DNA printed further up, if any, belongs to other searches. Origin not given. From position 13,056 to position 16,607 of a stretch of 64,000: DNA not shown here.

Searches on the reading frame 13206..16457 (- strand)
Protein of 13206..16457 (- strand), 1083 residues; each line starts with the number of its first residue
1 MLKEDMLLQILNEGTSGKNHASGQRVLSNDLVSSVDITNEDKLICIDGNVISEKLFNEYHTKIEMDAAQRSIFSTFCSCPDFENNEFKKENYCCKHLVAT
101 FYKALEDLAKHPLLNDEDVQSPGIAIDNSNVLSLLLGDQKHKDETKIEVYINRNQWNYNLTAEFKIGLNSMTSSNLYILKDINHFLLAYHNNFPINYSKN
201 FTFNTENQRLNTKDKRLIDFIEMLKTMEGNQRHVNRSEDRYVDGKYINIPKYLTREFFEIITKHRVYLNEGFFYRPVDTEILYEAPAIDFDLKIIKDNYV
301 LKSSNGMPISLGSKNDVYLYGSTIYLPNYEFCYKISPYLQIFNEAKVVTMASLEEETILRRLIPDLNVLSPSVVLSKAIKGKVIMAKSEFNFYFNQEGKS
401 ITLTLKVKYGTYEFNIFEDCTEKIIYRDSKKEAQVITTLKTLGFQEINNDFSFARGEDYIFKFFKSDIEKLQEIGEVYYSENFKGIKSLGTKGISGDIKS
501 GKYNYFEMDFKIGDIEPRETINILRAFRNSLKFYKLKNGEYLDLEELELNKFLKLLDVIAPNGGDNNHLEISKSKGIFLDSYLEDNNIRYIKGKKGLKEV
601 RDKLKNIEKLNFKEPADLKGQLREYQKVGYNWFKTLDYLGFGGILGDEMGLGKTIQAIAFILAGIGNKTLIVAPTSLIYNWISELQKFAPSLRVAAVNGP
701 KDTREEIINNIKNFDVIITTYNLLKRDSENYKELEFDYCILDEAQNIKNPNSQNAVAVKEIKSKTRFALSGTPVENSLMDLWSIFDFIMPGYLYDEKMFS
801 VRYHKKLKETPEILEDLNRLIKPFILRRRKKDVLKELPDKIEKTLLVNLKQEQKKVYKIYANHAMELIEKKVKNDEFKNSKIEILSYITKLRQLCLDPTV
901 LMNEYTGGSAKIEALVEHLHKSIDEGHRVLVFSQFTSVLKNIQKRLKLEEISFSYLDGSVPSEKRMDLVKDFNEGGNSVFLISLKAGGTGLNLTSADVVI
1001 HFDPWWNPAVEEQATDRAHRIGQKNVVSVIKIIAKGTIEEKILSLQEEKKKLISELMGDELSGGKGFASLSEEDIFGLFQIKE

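Call 58: search_protein_families(library=pfam, proteins=[window:13206-16457:-], max_evalue=0.00001)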
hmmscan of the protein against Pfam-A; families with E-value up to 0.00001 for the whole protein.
window:13206-16457:- (1083 aa): 5 families
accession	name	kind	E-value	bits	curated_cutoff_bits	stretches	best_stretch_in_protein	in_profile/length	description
PF08455.15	SNF2_assoc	-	1.5e-91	307.6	27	1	245-615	1-373/373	Bacterial SNF2 helicase associated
PF00176.29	SNF2-rel_dom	-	1.4e-69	234.9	24.9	1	625-899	1-289/290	SNF2-related domain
PF00271.37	Helicase_C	-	4e-29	101.5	23.5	1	911-1022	2-110/110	Helicase conserved C-terminal domain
PF04851.21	ResIII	-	3.2e-12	47.1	22.5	1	621-774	3-163/164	Type III restriction enzyme, res subunit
PF00270.35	DEAD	-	4.5e-10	40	26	1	648-774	22-161/167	DEAD/DEAH box helicase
